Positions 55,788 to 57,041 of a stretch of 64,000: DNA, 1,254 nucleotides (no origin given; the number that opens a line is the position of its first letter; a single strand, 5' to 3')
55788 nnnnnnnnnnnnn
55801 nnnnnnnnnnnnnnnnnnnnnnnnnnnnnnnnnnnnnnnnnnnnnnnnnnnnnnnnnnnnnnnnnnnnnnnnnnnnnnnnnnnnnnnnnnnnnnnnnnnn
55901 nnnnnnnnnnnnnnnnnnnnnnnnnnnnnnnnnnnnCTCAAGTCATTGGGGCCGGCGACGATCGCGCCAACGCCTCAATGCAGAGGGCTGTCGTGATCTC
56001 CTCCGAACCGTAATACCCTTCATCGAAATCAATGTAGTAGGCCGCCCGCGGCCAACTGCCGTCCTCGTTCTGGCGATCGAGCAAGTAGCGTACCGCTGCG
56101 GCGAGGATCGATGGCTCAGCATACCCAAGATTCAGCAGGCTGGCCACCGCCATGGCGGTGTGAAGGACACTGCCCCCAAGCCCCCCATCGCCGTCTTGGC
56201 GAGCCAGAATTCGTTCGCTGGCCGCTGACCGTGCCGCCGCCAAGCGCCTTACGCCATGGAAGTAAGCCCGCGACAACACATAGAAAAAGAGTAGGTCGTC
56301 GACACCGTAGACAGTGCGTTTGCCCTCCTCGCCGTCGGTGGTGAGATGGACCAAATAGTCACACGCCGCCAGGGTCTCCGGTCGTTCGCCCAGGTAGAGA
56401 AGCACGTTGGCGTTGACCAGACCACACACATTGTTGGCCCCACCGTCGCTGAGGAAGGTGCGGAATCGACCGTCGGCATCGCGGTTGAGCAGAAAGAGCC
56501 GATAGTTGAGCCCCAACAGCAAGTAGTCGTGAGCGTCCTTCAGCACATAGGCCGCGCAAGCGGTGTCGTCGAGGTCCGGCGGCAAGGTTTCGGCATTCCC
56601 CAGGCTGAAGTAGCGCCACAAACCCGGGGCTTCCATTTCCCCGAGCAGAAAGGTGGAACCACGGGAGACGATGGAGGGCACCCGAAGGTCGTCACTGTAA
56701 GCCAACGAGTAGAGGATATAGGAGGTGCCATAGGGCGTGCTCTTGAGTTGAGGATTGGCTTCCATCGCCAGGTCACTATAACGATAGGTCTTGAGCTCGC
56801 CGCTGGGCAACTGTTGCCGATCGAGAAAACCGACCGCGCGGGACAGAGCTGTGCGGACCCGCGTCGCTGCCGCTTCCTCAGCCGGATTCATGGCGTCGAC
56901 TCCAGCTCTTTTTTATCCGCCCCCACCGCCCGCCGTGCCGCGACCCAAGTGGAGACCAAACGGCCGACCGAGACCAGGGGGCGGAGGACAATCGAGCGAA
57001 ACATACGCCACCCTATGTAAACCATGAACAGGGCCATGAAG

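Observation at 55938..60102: Two prenyltransferase/terpene-cyclase-fold proteins bracketing an M50-like protease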

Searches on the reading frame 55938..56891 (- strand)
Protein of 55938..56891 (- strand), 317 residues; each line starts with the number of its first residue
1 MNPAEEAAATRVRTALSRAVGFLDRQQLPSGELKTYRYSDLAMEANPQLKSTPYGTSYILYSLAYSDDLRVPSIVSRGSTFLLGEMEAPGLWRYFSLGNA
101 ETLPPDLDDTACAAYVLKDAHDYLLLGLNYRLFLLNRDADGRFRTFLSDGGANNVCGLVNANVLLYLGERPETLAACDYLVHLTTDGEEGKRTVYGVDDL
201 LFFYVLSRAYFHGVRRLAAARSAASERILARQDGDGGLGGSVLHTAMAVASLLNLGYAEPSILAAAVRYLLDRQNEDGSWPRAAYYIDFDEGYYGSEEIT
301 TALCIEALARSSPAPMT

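Call 3: search_protein_families(library=pfam, proteins=[window:55938-56891:-], max_evalue=0.1)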
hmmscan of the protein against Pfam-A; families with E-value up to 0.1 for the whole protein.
window:55938-56891:- (317 aa): 2 families
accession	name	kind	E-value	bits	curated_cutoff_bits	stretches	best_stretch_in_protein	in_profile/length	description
PF13243.12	SQHop_cyclase_C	-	1.6e-06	27.8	26.1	1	244-285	248-289/319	Squalene-hopene cyclase C-terminal domain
PF13249.12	SQHop_cyclase_N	-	3.1e-05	23.8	26.2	1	204-259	217-270/291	Squalene-hopene cyclase N-terminal domain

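Call 4: search_protein_families(library=ncbifam, proteins=[window:55938-56891:-], max_evalue=0.1)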
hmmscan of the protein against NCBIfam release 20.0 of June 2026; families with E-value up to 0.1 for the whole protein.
window:55938-56891:- (317 aa): 4 families
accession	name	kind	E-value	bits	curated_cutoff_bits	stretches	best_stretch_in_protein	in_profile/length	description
TIGR01787.1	squalene_cyclas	subfamily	4.4e-07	28.9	322.7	1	240-285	545-592/622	squalene/oxidosqualene cyclases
TIGR01507.1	hopene_cyclase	equivalog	2.7e-05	22.7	431.1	0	244-285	563-605/640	squalene--hopene cyclase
TIGR03463.1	osq_cycl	subfamily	0.00021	19.7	851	1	243-284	565-606/634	2,3-oxidosqualene cyclase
NF053823.1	SCO2321_fam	equivalog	0.00054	19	300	1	244-284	103-142/405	SCO2321 family membrane protein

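Call 6: search_solved_structures(query=window:55938-56891:-, max_evalue=10, show_alignments=2)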
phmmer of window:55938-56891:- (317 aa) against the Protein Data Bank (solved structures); distinct sequences matched with E-value up to 10: 16.
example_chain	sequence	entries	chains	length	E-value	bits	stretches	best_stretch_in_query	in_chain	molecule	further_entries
9mhs_B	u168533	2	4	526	0.00028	23.8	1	92-308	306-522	Drimenol Synthase | Haloacid dehalogenase superfamily, subfamily IA, variant 3 with third motif having DD or E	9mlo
3sqc_A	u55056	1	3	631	0.0011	21.8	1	238-286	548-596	SQUALENE--HOPENE CYCLASE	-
1gsz_A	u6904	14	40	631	0.0011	21.8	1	238-286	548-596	SQUALENE--HOPENE CYCLASE | SQUALENE-HOPENE CYCLASE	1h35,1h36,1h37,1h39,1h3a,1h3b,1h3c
8paj_A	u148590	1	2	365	0.0012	21.7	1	237-282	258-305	Squalene-hopene/tetraprenyl-beta-curcumene cyclase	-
9m7d_A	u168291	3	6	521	0.0012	21.7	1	97-308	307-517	Haloacid dehalogenase superfamily, subfamily IA, variant 3 with third motif having DD or E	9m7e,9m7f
2sqc_A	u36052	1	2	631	0.0013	21.6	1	238-286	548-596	SQUALENE-HOPENE CYCLASE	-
8pak_A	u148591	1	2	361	0.0024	20.7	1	222-281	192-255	Squalene--hopene cyclase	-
6sbf_A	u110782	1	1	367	0.076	15.8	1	240-286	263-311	MstE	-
6sbg_A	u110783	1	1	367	0.078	15.7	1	240-286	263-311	MstE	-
6sbd_A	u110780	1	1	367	0.079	15.7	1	240-286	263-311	MstE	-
6sbb_A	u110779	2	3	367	0.079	15.7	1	240-286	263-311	MstE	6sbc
6sbe_A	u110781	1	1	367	0.079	15.7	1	240-286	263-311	MstE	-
8j5z_A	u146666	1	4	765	0.17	14.7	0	238-283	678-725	Terpene cyclase/mutase family member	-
6vpt_A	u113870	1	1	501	0.22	14.3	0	236-282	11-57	Cyclase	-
22ty_A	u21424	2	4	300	0.88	12.3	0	267-310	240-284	AstC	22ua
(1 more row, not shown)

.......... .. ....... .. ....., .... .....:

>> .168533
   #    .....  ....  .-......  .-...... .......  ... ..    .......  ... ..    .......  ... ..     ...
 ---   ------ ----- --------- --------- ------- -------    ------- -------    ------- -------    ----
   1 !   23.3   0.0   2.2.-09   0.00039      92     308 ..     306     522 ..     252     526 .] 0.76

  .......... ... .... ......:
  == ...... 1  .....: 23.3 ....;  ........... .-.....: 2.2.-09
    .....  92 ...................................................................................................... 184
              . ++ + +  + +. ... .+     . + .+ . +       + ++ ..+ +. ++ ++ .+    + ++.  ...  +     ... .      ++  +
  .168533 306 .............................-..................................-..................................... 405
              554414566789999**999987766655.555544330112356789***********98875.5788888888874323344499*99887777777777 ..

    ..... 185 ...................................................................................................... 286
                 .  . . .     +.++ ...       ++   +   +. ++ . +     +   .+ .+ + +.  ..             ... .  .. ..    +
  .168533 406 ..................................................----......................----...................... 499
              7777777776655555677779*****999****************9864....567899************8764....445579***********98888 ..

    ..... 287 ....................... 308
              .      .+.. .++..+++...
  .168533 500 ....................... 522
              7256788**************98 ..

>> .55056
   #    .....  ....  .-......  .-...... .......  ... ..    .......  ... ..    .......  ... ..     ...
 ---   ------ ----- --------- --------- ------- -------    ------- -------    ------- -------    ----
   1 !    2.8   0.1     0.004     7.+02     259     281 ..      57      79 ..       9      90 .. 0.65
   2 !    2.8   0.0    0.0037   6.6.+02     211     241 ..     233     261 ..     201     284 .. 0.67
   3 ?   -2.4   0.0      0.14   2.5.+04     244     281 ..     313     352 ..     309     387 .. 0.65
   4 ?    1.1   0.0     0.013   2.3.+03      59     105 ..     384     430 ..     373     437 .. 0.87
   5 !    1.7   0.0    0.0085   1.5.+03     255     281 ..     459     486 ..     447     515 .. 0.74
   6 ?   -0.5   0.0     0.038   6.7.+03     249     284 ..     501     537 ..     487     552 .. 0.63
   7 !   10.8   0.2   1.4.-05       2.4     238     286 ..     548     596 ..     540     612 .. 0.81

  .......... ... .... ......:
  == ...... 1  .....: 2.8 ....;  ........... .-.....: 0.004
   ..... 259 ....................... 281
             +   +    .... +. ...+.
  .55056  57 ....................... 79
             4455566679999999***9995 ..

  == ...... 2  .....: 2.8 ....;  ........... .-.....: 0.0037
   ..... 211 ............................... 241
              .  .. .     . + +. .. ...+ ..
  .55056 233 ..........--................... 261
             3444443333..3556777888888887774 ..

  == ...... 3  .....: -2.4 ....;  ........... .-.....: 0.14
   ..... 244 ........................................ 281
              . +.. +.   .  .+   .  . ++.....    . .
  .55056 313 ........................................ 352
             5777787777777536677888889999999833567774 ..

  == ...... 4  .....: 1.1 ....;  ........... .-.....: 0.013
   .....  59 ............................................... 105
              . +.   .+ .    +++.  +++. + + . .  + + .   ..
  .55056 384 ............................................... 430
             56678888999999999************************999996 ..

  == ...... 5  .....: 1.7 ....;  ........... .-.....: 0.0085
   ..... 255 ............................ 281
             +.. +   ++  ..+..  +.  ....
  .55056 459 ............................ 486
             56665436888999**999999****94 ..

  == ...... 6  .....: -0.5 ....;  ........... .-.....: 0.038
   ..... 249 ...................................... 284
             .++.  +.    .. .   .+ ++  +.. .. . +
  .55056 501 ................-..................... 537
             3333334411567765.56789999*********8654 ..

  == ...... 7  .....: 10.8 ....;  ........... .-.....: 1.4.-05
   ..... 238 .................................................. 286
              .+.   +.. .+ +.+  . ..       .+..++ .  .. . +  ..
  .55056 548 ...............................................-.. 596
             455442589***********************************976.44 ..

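Call 17: find_homologous_proteins(query=window:55938-56891:-, max_evalue=0.001)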
Query window:55938-56891:- (317 aa): 279 proteins with E <= 0.001 among 8000 candidates; the best 120 are listed.
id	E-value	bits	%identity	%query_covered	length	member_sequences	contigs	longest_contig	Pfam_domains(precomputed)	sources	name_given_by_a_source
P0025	1.1e-206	703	100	100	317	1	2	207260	PF13243.13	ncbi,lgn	-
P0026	3.8e-135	468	68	97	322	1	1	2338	-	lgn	-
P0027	3.4e-124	432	63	98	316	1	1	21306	PF13243.13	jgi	-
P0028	9.5e-116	405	59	98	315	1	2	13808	PF13243.13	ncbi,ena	-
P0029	8.4e-106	372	58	94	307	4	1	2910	PF13243.13,PF28380.1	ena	-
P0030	1.7e-103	364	57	96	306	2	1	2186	PF28380.1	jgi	jgi:hypothetical protein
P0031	1.8e-102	361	55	95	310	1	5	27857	PF28380.1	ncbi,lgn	ncbi:MAG: hypothetical protein ACJ76J_04470 [Thermoanaerobaculia bacterium]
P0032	3.1e-102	360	56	98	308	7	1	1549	PF28380.1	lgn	-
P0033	1.6e-101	358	55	94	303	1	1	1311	PF28380.1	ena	-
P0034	7.0e-101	356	55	94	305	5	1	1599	PF13243.13,PF28380.1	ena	-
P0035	1.1e-100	355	57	97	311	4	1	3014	PF28380.1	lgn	-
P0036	1.4e-100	355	57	92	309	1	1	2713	PF13243.13,PF28380.1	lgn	-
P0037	1.6e-100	355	57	96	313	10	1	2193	PF28380.1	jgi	jgi:hypothetical protein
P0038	3.7e-100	354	56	96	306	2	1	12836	PF28380.1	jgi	jgi:hypothetical protein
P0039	5.2e-98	346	54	98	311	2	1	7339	PF28380.1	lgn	-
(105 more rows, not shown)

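Call 30: search_solved_structures(query=A2, max_evalue=1, show_alignments=3)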
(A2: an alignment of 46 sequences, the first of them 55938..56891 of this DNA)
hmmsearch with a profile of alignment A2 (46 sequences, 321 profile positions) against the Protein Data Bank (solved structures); distinct sequences matched with E-value up to 1: 35.
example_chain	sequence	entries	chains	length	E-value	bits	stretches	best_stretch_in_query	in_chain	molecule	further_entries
9mhs_B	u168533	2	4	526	7.2e-25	90.9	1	34-312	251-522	Drimenol Synthase | Haloacid dehalogenase superfamily, subfamily IA, variant 3 with third motif having DD or E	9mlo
9m7d_A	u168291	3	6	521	9.8e-24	87.2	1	34-312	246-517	Haloacid dehalogenase superfamily, subfamily IA, variant 3 with third motif having DD or E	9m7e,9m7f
3sqc_A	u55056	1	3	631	2.9e-15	59.4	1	243-317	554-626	SQUALENE--HOPENE CYCLASE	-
2sqc_A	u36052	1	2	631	3.4e-15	59.2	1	243-317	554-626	SQUALENE-HOPENE CYCLASE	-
1gsz_A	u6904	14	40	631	3.5e-15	59.1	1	243-317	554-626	SQUALENE--HOPENE CYCLASE | SQUALENE-HOPENE CYCLASE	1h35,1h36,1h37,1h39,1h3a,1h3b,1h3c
22ty_A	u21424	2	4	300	4.9e-14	55.3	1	86-318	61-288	AstC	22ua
22tz_A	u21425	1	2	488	3.7e-13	52.4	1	86-316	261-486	AstC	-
7xq4_A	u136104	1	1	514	9.5e-13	51.1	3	104-149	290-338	SQHop_cyclase_C domain-containing protein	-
8pak_A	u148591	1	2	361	1.4e-12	50.6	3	10-146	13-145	Squalene--hopene cyclase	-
8zg0_A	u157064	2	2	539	1.1e-11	47.6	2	240-316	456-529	Squalene cyclase C-terminal domain-containing protein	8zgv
8zg1_A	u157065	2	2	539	1.1e-11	47.6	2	240-316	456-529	Squalene cyclase C-terminal domain-containing protein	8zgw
7xr7_A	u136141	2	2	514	1.2e-11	47.5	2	242-283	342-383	SQHop_cyclase_C domain-containing protein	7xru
7xqz_A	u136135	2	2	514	3.1e-11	46.1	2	242-283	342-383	SQHop_cyclase_C domain-containing protein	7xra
8zg5_A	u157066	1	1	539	1.5e-10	43.9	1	241-283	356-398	Squalene cyclase C-terminal domain-containing protein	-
8paj_A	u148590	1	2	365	1.6e-10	43.8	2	237-291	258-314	Squalene-hopene/tetraprenyl-beta-curcumene cyclase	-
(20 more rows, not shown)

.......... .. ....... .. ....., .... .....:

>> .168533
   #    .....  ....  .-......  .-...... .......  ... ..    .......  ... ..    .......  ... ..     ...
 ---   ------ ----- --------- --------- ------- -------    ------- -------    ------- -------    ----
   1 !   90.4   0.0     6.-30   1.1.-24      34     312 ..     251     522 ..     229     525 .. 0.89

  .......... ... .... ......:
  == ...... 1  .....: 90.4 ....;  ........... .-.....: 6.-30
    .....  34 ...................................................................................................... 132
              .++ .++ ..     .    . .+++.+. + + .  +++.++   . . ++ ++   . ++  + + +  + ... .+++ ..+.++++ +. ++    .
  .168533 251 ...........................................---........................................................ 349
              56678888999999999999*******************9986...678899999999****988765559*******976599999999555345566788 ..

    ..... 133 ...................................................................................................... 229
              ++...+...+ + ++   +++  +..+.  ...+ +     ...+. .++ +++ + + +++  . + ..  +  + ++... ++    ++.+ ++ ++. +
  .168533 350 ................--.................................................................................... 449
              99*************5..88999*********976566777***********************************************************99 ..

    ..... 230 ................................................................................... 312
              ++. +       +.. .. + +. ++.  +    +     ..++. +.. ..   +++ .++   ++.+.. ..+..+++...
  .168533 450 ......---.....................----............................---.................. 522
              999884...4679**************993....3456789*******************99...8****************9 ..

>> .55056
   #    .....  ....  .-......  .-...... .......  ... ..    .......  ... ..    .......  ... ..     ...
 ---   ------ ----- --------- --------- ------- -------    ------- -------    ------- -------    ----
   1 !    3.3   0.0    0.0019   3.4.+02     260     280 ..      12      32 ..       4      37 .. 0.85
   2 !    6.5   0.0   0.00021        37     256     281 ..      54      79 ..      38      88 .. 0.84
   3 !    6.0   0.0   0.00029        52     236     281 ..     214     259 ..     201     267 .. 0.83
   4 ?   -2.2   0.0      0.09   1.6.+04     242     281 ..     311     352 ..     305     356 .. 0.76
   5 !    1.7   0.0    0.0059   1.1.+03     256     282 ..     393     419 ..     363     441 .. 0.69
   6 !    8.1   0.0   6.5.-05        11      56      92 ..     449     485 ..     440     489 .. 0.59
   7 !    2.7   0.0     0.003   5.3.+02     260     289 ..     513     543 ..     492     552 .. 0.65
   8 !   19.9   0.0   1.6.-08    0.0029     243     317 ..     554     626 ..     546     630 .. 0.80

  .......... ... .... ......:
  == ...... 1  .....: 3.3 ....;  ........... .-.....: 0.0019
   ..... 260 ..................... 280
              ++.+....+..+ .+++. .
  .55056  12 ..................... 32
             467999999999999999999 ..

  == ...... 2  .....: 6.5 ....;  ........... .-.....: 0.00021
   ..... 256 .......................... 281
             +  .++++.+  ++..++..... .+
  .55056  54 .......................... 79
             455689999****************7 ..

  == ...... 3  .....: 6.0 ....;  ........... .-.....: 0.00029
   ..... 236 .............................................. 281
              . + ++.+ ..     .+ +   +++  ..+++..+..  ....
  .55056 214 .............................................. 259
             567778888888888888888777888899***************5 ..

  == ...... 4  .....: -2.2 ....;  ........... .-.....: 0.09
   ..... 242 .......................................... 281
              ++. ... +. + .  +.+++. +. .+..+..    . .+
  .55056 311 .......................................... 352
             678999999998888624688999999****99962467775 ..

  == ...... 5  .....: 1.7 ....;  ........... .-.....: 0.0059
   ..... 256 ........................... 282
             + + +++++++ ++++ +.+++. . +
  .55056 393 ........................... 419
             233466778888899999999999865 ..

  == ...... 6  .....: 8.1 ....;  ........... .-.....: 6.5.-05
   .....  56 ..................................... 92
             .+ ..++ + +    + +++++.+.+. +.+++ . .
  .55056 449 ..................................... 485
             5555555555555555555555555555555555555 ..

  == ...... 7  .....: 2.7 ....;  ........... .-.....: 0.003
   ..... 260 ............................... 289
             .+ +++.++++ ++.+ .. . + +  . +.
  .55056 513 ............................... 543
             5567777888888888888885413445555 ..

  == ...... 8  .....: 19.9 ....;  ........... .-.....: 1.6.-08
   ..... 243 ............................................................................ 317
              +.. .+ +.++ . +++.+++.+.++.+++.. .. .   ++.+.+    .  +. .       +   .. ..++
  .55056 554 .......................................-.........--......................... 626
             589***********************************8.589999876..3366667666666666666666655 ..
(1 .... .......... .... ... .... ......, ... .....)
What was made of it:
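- On Class II terpene cyclase (317-aa protein): D106-L-D108-D109-T110 aligns to DLDTT of drimenol synthase (calls 6, 30).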

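Call 51: find_related_loci(query=A2, collection=genome_contigs, flank=10000)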
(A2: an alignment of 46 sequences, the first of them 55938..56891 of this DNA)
Query A2 (317 aa) in genome_contigs; peptide patterns used: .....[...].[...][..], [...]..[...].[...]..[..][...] (x = any residue, [..] = any of these).
292 stretches matched a pattern; 248 encode a relative of the query (tblastn E <= 1e-3); the best 80 are kept; 80 distinct loci.
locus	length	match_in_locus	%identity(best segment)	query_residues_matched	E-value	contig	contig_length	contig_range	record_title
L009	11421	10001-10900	55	10-311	2e-106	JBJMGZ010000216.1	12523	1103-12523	MAG: Thermoanaerobaculia bacterium isolate 12C18O_48h_100_P16_coass_bin_34 k141_1168845, whole genome shotgun sequence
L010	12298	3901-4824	43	3-310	5e-75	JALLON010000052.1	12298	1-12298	Acidobacteria bacterium AH-259-G07 AH-259-G07_NODE_52, whole genome shotgun sequence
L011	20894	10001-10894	45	14-310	1e-73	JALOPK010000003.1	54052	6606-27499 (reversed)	MAG: Candidatus Eisenbacteria bacterium isolate Prado127 scaffold_1203, whole genome shotgun sequence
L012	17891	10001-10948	41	3-310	1e-72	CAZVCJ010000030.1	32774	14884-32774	MAG TPA_asm: uncultured Anaerolineae bacterium isolate SRP178699_co1_610 genome assembly, contig: NODE_1381_length_32774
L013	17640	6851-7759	41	11-310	4e-72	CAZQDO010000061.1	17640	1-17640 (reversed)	MAG TPA_asm: uncultured Anaerolineae bacterium isolate binchicken_co338_52 genome assembly, contig: NODE_692_length_1764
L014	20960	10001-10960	42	10-310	4e-72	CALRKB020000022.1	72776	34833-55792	MAG: Rhizobium sp. Q54 isolate JJ-K1HD4-379-6-m2-bin48 genome assembly, contig: JJ-SEL21B6-268-C57, whole genome shotgun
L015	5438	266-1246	41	3-310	1e-71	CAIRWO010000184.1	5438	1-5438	MAG: Candidatus Omnitrophica bacterium isolate A4_bin-512 genome assembly, contig: bin-512:184/218, whole genome shotgun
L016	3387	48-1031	41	2-310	4e-71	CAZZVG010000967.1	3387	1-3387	MAG: Iningainema sp. isolate Brown_J.bin.8 genome assembly, contig: NODE_17904_length_3387_cov_6.432773, whole genome sh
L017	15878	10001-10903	42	11-310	2e-70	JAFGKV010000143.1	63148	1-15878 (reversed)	MAG: Candidatus Fermentibacteria bacterium isolate Zod_Metabat.355 k87_4083060, whole genome shotgun sequence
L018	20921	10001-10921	43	10-310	2e-67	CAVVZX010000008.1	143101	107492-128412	MAG: uncultured delta proteobacterium isolate MFD01872.bin.2.162 genome assembly, contig: contig_106318, whole genome sh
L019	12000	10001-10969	43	12-310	2e-67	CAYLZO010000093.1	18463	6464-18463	MAG TPA_asm: uncultured Anaerolineaceae bacterium isolate SRP141376_co1_201 genome assembly, contig: NODE_6272_length_18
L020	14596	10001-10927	40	6-310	2e-66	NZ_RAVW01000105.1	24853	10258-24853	Corallococcus exercitus strain AB043A NODE_105_24853_cov_13.3154_ID_16583, whole genome shotgun sequence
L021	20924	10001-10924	39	11-312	1e-65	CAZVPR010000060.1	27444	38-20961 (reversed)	MAG TPA_asm: uncultured Anaerolineales bacterium isolate SRP077602_co5_498 genome assembly, contig: NODE_8656_length_274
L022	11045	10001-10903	42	11-310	2e-65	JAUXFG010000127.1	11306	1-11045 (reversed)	MAG: Candidatus Fermentibacteria bacterium isolate CSMAG_2897 CSMAG_2897_k117_6525452_length_11306_cov_9.9920, whole gen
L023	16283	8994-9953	41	12-310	4e-63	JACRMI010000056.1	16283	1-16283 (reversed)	MAG: Chloroflexi bacterium isolate NC_groundwater_1903_Pr3_S2p5_53_18 SR2-18-S2p5_coassembly_scaffold_31268, whole genom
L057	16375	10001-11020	35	9-310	4e-55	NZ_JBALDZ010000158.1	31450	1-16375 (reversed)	MAG: Nostoc sp. isolate P3034 bin 5 NODE_1055_length_31450_cov_67.422102, whole genome shotgun sequence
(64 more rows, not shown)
